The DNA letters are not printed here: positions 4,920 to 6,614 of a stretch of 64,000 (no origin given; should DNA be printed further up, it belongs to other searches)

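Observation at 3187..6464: Overlapping four-gene operon: histidine phosphatase, PAP2 phosphatase, NlpC/P60-like hydrolase and an orphan MurD-like ligase, abutting the carrier-protein locus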

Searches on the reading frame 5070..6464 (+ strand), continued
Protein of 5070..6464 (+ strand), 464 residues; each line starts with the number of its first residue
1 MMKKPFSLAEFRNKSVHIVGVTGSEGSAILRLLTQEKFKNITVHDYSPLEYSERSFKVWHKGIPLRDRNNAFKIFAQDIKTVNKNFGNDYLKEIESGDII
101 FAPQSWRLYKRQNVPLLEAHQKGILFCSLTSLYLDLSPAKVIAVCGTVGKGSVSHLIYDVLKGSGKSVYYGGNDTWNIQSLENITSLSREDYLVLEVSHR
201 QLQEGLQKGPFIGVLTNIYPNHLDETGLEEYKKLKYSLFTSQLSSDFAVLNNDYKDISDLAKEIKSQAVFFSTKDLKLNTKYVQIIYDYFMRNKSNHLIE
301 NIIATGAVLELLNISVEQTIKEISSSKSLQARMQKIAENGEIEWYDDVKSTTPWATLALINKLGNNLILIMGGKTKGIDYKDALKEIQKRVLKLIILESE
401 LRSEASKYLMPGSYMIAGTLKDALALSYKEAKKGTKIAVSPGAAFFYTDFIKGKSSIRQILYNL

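Call 24: find_encoding_contigs(protein=P0118, flank=10000, max_places=1)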
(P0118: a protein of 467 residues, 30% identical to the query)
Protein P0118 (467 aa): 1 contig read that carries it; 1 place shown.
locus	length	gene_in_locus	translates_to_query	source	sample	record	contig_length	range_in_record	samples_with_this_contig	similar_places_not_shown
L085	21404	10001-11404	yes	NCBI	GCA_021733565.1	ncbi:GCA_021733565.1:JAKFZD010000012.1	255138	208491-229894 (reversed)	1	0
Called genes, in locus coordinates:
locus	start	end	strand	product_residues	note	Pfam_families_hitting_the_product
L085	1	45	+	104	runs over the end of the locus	PF12732:YtxH (weak)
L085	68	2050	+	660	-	PF04294:VanW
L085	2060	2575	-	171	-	-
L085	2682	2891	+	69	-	-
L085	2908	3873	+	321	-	PF00990:GGDEF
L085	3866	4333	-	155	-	-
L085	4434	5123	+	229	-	PF01988:VIT1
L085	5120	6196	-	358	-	PF08331:QueG_DUF1730, PF13187:Fer4_9 (faint), PF00037:Fer4 (faint), PF13484:Fer4_16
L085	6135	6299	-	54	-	-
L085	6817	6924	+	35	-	-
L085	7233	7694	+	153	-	PF00578:AhpC-TSA, PF08534:Redoxin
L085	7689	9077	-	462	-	PF00753:Lactamase_B, PF12706:Lactamase_B_2 (weak), PF16661:Lactamase_B_6, PF10996:Beta-Casp, PF07521:RMMBL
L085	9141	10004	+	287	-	PF00877:NLPC_P60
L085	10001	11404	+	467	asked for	PF08245:Mur_ligase_M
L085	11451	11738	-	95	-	-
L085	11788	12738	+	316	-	PF00291:PALP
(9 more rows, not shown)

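Call 39: find_homologous_proteins(query=P0119, max_evalue=1e-20)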
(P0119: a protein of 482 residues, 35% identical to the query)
Query P0119 (482 aa): 2767 proteins with E <= 1e-20 among 8000 candidates; the best 120 are listed.
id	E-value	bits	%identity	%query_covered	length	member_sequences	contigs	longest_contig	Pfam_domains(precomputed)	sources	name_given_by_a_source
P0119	0.0e+0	1054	100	100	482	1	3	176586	PF02875.27,PF08245.19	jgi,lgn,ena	-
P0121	7.8e-190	650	63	99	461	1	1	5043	PF02875.27,PF08245.19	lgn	-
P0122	1.1e-186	639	62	99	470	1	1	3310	PF02875.27,PF08245.19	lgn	-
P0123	3.1e-186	638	63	98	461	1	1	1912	PF02875.27,PF08245.19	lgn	-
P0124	1.1e-185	636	61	97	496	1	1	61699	PF02875.27,PF08245.19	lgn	-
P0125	2.3e-182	625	61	99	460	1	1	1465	PF02875.27,PF08245.19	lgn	-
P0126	1.9e-181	622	60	100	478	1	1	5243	PF02875.27,PF08245.19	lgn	-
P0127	1.4e-173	596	59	99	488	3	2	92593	PF02875.27,PF08245.19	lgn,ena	-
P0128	3.5e-171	588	57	99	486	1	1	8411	PF02875.27,PF08245.19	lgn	-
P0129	5.3e-169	581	57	98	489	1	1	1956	PF02875.27,PF08245.19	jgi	-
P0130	4.6e-168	578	58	99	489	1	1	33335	PF02875.27,PF08245.19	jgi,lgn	jgi:UDP-N-acetylmuramoylalanine--D-glutamate ligase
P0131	1.4e-165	570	56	99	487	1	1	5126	PF02875.27,PF08245.19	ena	-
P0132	2.3e-161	556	54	99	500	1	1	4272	PF02875.27,PF08245.19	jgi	jgi:UDP-N-acetylmuramoylalanine--D-glutamate ligase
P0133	1.1e-156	541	55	98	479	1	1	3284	PF02875.27,PF08245.19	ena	-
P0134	2.8e-134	467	52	87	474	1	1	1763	PF08245.19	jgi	jgi:UDP-N-acetylmuramoylalanine--D-glutamate ligase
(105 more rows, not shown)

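Call 42: find_encoding_contigs(protein=P0115, flank=10000, max_places=1)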
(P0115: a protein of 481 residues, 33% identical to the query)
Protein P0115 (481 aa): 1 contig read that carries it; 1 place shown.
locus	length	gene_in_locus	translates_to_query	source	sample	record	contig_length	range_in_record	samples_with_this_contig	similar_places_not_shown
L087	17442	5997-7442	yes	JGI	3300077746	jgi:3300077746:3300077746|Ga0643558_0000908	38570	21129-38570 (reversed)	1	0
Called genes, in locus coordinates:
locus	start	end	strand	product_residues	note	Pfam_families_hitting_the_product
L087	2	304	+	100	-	?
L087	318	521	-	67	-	-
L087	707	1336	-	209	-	-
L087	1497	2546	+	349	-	PF00953:Glycos_transf_4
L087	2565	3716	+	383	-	-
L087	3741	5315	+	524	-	PF07969:Amidohydro_3, PF01979:Amidohydro_1 (faint)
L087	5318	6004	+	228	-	PF00877:NLPC_P60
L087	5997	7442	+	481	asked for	PF08245:Mur_ligase_M, PF02875:Mur_ligase_C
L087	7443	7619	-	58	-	PF22747:Zn_ribbon_DUF2089 (faint), PF21344:Zn_ribbon_LysW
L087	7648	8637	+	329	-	PF00291:PALP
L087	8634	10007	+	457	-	PF02655:ATP-grasp_3 (weak), PF02786:CPSase_L_D2 (faint)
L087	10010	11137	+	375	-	PF01098:FTSW_RODA_SPOVE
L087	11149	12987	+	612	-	-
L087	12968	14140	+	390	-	PF03033:Glyco_transf_28, PF04101:Glyco_tran_28_C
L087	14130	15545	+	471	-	PF01225:Mur_ligase, PF08245:Mur_ligase_M, PF02875:Mur_ligase_C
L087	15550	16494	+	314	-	PF01565:FAD_binding_4, PF02873:MurB_C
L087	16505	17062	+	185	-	PF02482:Ribosomal_S30AE, PF16321:Ribosom_S30AE_C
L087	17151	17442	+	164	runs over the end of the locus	PF00293:NUDIX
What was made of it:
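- The downstream dcw genes in L087 look ordinary (call 42), and MurE needs a gamma-carboxyl.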

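Call 43: find_encoding_contigs(protein=P0111, flank=10000, max_places=1)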
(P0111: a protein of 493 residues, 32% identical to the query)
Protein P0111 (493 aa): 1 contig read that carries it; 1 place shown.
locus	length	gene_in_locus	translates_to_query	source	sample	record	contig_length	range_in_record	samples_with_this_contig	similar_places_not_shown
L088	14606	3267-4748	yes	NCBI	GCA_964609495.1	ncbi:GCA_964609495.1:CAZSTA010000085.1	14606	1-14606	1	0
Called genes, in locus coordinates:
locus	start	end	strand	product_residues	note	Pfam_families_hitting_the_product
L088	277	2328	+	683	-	PF01177:Asp_Glu_race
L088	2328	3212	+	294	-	PF00877:NLPC_P60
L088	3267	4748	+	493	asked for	PF08245:Mur_ligase_M, PF02875:Mur_ligase_C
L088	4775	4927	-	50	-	PF21344:Zn_ribbon_LysW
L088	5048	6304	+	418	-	PF01208:URO-D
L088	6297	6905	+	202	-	-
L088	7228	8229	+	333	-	PF04055:Radical_SAM, PF13186:SPASM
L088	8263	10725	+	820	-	PF00133:tRNA-synt_1, PF09334:tRNA-synt_1g, PF13603:tRNA-synt_1_2 (weak), PF08264:Anticodon_1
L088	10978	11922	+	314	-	PF03706:LPG_synthase_TM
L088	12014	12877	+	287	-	PF03781:FGE-sulfatase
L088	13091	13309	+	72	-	-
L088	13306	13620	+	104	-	PF01906:YbjQ_1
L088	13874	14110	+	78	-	PF01402:RHH_1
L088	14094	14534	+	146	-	PF13470:PIN_3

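Call 46: search_protein_families(library=pfam, proteins=[L088:277-2328:+, L022:12562-14529:+, L021:13761-15758:+, L026:12902-14434:+, L087:2565-3716:+, L087:11149-12987:+, L087:5318-6004:+, L088:5048-6304:+, L088:6297-6905:+, L087:8634-10007:+], max_evalue=0.01)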
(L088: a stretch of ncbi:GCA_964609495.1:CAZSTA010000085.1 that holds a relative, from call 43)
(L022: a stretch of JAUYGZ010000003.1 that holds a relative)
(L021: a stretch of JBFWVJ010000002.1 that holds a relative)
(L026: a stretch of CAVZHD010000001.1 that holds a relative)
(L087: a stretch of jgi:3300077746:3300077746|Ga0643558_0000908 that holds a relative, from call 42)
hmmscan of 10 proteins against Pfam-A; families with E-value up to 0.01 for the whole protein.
L088:277-2328:+ (683 aa): 1 family
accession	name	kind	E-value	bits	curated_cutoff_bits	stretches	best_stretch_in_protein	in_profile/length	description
PF01177.27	Asp_Glu_race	-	5.6e-25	88.8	31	1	13-228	5-210/211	Asp/Glu/Hydantoin racemase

L022:12562-14529:+ (656 aa): 3 families
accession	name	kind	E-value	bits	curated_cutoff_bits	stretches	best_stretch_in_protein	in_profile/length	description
PF00877.26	NLPC_P60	-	5.9e-19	68.4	23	1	550-625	1-74/105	NlpC/P60 family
PF02655.19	ATP-grasp_3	-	1.1e-07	32.5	23.2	1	117-292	3-160/160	ATP-grasp domain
PF08239.17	SH3_3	-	3.4e-05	24.4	27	1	483-519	14-51/54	Bacterial SH3 domain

L021:13761-15758:+ (666 aa): 3 families
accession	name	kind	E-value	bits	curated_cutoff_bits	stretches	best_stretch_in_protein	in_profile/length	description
PF00877.26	NLPC_P60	-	3e-17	62.9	23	1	555-652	1-92/105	NlpC/P60 family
PF02655.19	ATP-grasp_3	-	3.6e-08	34.1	23.2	1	116-295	2-160/160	ATP-grasp domain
PF14397.11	ATPgrasp_ST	-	0.0037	16.9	31.4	0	112-196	16-101/278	Sugar-transfer associated ATP-grasp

L026:12902-14434:+ (511 aa): 2 families
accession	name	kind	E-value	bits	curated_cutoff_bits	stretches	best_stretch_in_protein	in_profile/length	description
PF00877.26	NLPC_P60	-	1.7e-20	73.4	23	1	404-490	1-87/105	NlpC/P60 family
PF02655.19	ATP-grasp_3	-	1.9e-08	35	23.2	1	22-189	12-160/160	ATP-grasp domain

L087:2565-3716:+ (383 aa): 0 families

L087:11149-12987:+ (612 aa): 0 families

L087:5318-6004:+ (228 aa): 1 family
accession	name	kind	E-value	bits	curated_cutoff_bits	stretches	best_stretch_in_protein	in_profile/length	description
PF00877.26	NLPC_P60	-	7.3e-17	61.7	23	1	120-209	3-92/105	NlpC/P60 family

L088:5048-6304:+ (418 aa): 1 family
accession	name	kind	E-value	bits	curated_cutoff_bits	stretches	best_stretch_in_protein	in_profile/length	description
PF01208.23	URO-D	-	4.5e-18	65.8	23.9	1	265-412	206-345/346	Uroporphyrinogen decarboxylase (URO-D)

L088:6297-6905:+ (202 aa): 0 families

L087:8634-10007:+ (457 aa): 3 families
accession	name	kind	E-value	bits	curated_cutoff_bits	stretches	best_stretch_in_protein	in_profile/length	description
PF02655.19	ATP-grasp_3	-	1.4e-07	32.1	23.2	1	133-312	2-160/160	ATP-grasp domain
PF02786.22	CPSase_L_D2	-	8.4e-07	29.1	19.8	1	134-207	1-75/211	Carbamoyl-phosphate synthase L chain, ATP binding domain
PF02222.28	ATP-grasp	-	4.8e-05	23.5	27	1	145-309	6-163/179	ATP-grasp domain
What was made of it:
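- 4375..5073 (+): Divergent NlpC/P60 cysteine peptidase (module component 1). It is fused to the ATP-grasp in L021, L022 and L026 (call 46).
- ATP-grasp-SH3-NlpC/P60 (call 46).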
